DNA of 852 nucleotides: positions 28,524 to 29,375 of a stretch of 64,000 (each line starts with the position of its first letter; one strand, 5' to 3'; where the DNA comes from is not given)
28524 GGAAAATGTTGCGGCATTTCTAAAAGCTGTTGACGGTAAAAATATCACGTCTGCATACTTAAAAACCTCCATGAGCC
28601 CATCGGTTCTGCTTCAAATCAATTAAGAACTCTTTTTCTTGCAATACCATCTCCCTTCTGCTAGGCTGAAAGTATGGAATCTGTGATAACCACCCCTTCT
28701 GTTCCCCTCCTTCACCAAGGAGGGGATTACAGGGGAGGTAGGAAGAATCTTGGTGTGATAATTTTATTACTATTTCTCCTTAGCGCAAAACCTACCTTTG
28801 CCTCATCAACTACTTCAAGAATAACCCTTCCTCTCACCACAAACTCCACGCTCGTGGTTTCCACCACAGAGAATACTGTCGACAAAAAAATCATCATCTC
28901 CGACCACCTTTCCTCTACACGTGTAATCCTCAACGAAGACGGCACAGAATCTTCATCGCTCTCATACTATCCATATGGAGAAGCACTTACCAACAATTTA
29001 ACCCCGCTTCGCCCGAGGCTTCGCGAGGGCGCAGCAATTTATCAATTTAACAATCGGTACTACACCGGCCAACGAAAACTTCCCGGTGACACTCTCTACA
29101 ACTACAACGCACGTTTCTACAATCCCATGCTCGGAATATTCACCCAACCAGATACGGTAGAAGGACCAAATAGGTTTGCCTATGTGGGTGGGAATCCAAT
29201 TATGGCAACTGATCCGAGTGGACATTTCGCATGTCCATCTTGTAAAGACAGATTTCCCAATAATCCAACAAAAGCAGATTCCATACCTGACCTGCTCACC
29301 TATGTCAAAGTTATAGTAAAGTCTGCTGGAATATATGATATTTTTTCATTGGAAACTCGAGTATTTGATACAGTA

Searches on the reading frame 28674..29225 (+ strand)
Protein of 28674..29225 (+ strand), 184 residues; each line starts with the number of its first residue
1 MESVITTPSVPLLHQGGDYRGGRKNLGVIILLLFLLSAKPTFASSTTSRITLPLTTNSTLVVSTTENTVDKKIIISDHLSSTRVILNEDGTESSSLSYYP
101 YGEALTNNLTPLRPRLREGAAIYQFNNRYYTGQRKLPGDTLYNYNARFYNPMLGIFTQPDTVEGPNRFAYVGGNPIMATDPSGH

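Call 17: find_homologous_proteins(query=A3, max_evalue=0.001)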
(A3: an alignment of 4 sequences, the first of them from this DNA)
Query A3 (4 sequences) (184 aa, profile of the alignment): 89 proteins with E <= 0.001 among 2682 candidates.
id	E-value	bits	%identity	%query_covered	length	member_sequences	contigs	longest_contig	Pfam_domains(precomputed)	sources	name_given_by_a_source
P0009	3.3e-72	260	46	86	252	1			-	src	-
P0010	2.3e-68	247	82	89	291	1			-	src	-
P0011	2.4e-64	234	69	98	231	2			-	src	-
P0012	2.6e-64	234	75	88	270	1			-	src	-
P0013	8.9e-51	190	49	85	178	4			-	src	-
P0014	1.7e-47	179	51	83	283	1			-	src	-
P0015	2.0e-46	176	42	78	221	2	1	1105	-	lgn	-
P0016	4.1e-43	165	85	67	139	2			-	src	-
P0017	1.3e-42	163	47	77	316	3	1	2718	-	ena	-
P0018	1.1e-41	160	49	76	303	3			-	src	-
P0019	1.4e-23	101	74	32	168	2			-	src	-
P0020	1.1e-18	86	39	58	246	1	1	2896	-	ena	-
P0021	4.4e-15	74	41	52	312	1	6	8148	-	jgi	jgi:RHS repeat-associated protein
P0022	1.2e-14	73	40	63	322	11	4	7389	PF14412.13,PF25023.2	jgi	jgi:RHS repeat-associated protein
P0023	1.8e-14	72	37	67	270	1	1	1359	-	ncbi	ncbi:MAG: RHS repeat-associated core domain-containing protein, partial [Ktedonobacterales bacterium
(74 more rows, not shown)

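Call 20: find_related_loci(query=A3, collection=genome_contigs, flank=4000)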
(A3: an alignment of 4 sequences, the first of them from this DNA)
Query A3 (184 aa) in genome_contigs; peptide patterns used: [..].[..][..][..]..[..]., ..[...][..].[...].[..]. (x = any residue, [..] = any of these).
145 stretches matched a pattern; 102 encode a relative of the query (tblastn E <= 1e-3); the best 80 are kept; 77 distinct loci.
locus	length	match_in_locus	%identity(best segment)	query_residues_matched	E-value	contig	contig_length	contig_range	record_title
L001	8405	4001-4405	46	37-184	8e-39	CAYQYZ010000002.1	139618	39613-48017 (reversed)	MAG TPA_asm: uncultured Gammaproteobacteria bacterium isolate SRP286056_co1_376 genome assembly, contig: NODE_81_length_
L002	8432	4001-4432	44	28-184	2e-38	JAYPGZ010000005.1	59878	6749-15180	MAG: Candidatus Roizmanbacteria bacterium isolate 139578_S179_concoct_bins.tsv.227 NODE_390_length_59878_cov_7.191264, w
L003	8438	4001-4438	44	26-184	2e-38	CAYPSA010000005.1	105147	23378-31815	MAG TPA_asm: uncultured Gammaproteobacteria bacterium isolate binchicken_co105_227 genome assembly, contig: NODE_181_len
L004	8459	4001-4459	48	22-184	1e-36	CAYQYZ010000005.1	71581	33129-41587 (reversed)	MAG TPA_asm: uncultured Gammaproteobacteria bacterium isolate SRP286056_co1_376 genome assembly, contig: NODE_315_length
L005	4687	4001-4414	47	44-184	1e-34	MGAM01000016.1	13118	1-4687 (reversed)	MAG: Candidatus Roizmanbacteria bacterium RIFCSPLOWO2_01_FULL_39_19 rifcsplowo2_01_scaffold_30012, whole genome shotgun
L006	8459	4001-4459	45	22-184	2e-34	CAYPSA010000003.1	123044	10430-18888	MAG TPA_asm: uncultured Gammaproteobacteria bacterium isolate binchicken_co105_227 genome assembly, contig: NODE_139_len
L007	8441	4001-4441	35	23-184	3e-26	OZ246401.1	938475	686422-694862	MAG: uncultured Gammaproteobacteria bacterium isolate SRP278252_co2_763 genome assembly, chromosome: 1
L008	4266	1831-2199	35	43-184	2e-25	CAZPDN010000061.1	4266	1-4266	MAG TPA_asm: uncultured Gammaproteobacteria bacterium isolate SRP257259_co1_196 genome assembly, contig: NODE_38749_leng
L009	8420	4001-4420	34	25-184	5e-25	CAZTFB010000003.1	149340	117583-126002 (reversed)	MAG TPA_asm: uncultured Gammaproteobacteria bacterium isolate SRP329715_co1_107 genome assembly, contig: NODE_100_length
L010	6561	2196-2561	35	43-183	1e-21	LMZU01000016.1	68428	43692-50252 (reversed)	MAG: Microgenomates bacterium OLB23 UZ22_OP11002CONTIG000016, whole genome shotgun sequence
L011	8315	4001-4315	39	77-184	1e-17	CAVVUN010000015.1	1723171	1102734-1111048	MAG: Nitrospirota bacterium isolate MFD03899.bin.2.182 genome assembly, contig: contig_7566, whole genome shotgun sequen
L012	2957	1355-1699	42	69-184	3e-17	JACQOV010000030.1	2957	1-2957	MAG: Deltaproteobacteria bacterium isolate NC_groundwater_1290_Ag_S-0.2um_49_37 S_p2_S4_coassembly_k141_1149246, whole g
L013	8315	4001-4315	39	77-184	5e-17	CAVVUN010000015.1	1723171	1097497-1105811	MAG: Nitrospirota bacterium isolate MFD03899.bin.2.182 genome assembly, contig: contig_7566, whole genome shotgun sequen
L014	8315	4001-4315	35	74-184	9e-17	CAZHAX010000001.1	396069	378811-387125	MAG TPA_asm: uncultured Anaerolineales bacterium isolate binchicken_co116_387 genome assembly, contig: NODE_1_length_396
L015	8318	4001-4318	39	73-184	1e-16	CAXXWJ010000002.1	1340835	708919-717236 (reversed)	MAG: Syntrophales bacterium isolate 245eff7d-e5b7-4493-ab22-9b904db7233a genome assembly, contig: contig_2, whole genome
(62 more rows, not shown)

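Call 31: search_protein_families(library=pfam, proteins=[L001:3962-5215:+, L002:3941-5341:+, L003:3995-5275:+, L004:3986-5215:+, L007:3998-5200:+], max_evalue=0.1)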
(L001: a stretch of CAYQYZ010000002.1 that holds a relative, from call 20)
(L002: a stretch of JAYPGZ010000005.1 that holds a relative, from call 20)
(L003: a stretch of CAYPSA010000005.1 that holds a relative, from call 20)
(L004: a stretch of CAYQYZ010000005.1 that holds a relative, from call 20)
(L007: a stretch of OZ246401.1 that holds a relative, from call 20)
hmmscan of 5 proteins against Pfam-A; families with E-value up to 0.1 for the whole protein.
L001:3962-5215:+ (418 aa): 4 families
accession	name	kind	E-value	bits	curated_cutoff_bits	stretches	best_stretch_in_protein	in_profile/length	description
PF13673.13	Acetyltransf_10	-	5.1e-06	26.9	23.6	1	326-380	54-109/128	Acetyltransferase (GNAT) domain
PF13508.13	Acetyltransf_7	-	7.5e-05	23.5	27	1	326-379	29-83/84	Acetyltransferase (GNAT) domain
PF00583.31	Acetyltransf_1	-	0.00047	20.8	20.7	1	326-378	62-116/116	Acetyltransferase (GNAT) family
PF08445.16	FR47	-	0.0018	18.7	22.1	1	325-379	23-78/86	FR47-like protein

L002:3941-5341:+ (467 aa): 0 families

L003:3995-5275:+ (427 aa): 0 families

L004:3986-5215:+ (410 aa): 4 families
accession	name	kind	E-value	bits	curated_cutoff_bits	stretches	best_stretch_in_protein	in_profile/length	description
PF09011.16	HMG_box_2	-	0.00011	23.3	22.4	1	353-394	28-69/72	HMG-box domain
PF00505.25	HMG_box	-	0.0025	18.6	25.4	1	356-384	28-56/69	HMG (high mobility group) box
PF07426.16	Dynactin_p22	-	0.051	13.8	25.2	1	312-372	8-68/168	Dynactin subunit p22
PF21067.2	Rota_NS35_N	-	0.063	13.6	27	0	279-329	34-84/143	Rotavirus non-structural protein 35, N-terminal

L007:3998-5200:+ (401 aa): 2 families
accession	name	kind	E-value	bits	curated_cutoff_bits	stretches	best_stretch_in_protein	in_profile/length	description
PF15676.10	S6OS1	-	0.0012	17.9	27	1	189-297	245-350/557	Six6 opposite strand transcript 1 family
PF04473.18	DUF553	-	0.0066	16.4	20.5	1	278-355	42-124/140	Transglutaminase-like domain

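Call 52: search_protein_families(library=pfam, proteins=[L002:176-2554:+, L006:8-2605:+, L009:8-2560:+, L010:43-1590:+, L008:117-1151:+, L002:2523-3965:+, L009:2532-3968:+, L010:3457-4782:+, L006:5301-6554:+, L007:1229-2749:+], max_evalue=0.01)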
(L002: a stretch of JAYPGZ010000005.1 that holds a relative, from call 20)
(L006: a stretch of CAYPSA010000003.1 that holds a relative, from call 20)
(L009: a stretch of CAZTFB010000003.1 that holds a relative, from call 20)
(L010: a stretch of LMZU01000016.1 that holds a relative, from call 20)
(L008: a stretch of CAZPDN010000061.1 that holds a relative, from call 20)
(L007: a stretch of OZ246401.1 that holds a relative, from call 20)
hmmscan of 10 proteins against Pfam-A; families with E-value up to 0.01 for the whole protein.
L002:176-2554:+ (793 aa): 2 families
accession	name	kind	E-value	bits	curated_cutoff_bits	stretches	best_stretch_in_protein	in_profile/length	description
PF05593.20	RHS_repeat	-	1.4e-13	51.3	22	1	104-141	1-38/38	RHS Repeat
PF15283.12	DUF4595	-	0.0027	18.1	34.2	0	200-292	1-91/202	Domain of unknown function (DUF4595) with porin-like fold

L006:8-2605:+ (866 aa): 1 family
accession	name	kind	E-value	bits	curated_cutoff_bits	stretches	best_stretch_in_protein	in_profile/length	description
PF05593.20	RHS_repeat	-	3.6e-14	53.2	22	1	181-217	1-37/38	RHS Repeat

L009:8-2560:+ (851 aa): 1 family
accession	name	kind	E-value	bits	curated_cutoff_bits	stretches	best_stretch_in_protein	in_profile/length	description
PF05593.20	RHS_repeat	-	5.1e-11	43.1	22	0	650-678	1-30/38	RHS Repeat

L010:43-1590:+ (516 aa): 1 family
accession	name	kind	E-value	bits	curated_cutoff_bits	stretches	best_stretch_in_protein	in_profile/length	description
PF05593.20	RHS_repeat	-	5.8e-15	55.7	22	0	368-390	8-30/38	RHS Repeat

L008:117-1151:+ (345 aa): 1 family
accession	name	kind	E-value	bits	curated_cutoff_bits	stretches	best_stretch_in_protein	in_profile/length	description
PF05593.20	RHS_repeat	-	1.3e-05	25.8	22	0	195-222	1-29/38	RHS Repeat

L002:2523-3965:+ (481 aa): 1 family
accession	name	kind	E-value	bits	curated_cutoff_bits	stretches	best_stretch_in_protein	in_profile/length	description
PF09143.16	AvrPphF-ORF-2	-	1e-13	52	25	1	339-473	31-167/175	AvrPphF-ORF-2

L009:2532-3968:+ (479 aa): 0 families

L010:3457-4782:+ (442 aa): 0 families

L006:5301-6554:+ (418 aa): 3 families
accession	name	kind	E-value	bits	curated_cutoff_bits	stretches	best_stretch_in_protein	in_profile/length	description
PF00583.31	Acetyltransf_1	-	2.2e-06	28.4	20.7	1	322-406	34-116/116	Acetyltransferase (GNAT) family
PF13508.13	Acetyltransf_7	-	5.6e-05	23.9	27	1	327-407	9-83/84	Acetyltransferase (GNAT) domain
PF13673.13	Acetyltransf_10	-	0.00015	22.2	23.6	1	307-410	17-111/128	Acetyltransferase (GNAT) domain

L007:1229-2749:+ (507 aa): 0 families

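Call 79: search_protein_families(library=pfam, proteins=[L004:2598-3986:+, L004:1064-2455:+, L006:2574-3986:+, L007:2737-4005:+, L010:4775-6016:+, L009:3959-5302:+, L010:2049-3521:+, L008:1123-3165:+], max_evalue=0.01)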
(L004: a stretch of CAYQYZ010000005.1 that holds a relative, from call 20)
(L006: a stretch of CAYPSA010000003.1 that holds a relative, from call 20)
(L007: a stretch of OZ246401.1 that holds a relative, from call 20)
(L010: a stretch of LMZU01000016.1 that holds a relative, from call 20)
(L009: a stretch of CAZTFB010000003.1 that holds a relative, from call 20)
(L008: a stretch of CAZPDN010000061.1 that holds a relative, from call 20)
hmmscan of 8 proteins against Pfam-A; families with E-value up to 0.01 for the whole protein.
L004:2598-3986:+ (463 aa): 0 families

L004:1064-2455:+ (464 aa): 0 families

L006:2574-3986:+ (471 aa): 0 families

L007:2737-4005:+ (423 aa): 0 families

L010:4775-6016:+ (414 aa): 2 families
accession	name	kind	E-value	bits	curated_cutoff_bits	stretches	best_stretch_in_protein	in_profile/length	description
PF13365.12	Trypsin_2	-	3.5e-10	41.2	27.6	1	203-359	1-144/144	Trypsin-like peptidase domain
PF00089.32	Trypsin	-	2.6e-05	24.6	20.6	1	204-366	28-201/220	Trypsin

L009:3959-5302:+ (448 aa): 0 families

L010:2049-3521:+ (491 aa): 0 families

L008:1123-3165:+ (681 aa): 0 families

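Call 83: search_solved_structures(query=A3, max_evalue=0.01, show_alignments=2)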
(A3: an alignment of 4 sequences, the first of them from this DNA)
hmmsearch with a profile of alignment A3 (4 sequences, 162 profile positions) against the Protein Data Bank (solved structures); distinct sequences matched with E-value up to 0.01: 20.
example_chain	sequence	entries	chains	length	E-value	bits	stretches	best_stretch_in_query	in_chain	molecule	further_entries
9on3_A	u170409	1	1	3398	1.1e-13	54.7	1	60-161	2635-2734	SGS4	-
8fjp_A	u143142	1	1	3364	4.8e-11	46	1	60-161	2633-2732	salivary gland surface protein 1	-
5kis_B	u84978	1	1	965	2e-09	40.8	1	57-161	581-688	RHS2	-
4igl_B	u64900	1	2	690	3.4e-09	40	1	72-161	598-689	YenC2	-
9c4k_Q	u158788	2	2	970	6.2e-09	39.2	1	72-161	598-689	Toxin subunit YenC2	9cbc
6sup_A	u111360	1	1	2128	7.3e-09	38.9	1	66-161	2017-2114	TcdB2,TccC3,Cell division control protein 42 homolog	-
6h6g_A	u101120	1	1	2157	7.7e-09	38.8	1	66-161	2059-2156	TcdB2,TccC3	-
4o9x_A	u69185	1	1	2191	8e-09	38.8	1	66-161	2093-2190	TcdB2, TccC3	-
6h6e_F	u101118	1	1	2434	8.6e-09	38.7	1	66-161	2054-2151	TcdB2,TccC3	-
6suf_F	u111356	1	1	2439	8.6e-09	38.7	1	66-161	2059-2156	TcdB2,TccC3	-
6suq_A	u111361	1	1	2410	9.3e-09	38.6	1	66-161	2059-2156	TcdB2,TccC3,Genome polyprotein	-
6h6f_F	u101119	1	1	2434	3.2e-08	36.9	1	66-161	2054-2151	TcdB2,TccC3,TccC3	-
6sue_F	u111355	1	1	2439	3.2e-08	36.8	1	66-161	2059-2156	TcdB2,TccC3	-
6l7i_G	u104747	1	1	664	5.1e-08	36.2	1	66-161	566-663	TccC2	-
8h8a_A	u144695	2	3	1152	2.2e-05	27.6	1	107-161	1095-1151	Putative Rhs-family protein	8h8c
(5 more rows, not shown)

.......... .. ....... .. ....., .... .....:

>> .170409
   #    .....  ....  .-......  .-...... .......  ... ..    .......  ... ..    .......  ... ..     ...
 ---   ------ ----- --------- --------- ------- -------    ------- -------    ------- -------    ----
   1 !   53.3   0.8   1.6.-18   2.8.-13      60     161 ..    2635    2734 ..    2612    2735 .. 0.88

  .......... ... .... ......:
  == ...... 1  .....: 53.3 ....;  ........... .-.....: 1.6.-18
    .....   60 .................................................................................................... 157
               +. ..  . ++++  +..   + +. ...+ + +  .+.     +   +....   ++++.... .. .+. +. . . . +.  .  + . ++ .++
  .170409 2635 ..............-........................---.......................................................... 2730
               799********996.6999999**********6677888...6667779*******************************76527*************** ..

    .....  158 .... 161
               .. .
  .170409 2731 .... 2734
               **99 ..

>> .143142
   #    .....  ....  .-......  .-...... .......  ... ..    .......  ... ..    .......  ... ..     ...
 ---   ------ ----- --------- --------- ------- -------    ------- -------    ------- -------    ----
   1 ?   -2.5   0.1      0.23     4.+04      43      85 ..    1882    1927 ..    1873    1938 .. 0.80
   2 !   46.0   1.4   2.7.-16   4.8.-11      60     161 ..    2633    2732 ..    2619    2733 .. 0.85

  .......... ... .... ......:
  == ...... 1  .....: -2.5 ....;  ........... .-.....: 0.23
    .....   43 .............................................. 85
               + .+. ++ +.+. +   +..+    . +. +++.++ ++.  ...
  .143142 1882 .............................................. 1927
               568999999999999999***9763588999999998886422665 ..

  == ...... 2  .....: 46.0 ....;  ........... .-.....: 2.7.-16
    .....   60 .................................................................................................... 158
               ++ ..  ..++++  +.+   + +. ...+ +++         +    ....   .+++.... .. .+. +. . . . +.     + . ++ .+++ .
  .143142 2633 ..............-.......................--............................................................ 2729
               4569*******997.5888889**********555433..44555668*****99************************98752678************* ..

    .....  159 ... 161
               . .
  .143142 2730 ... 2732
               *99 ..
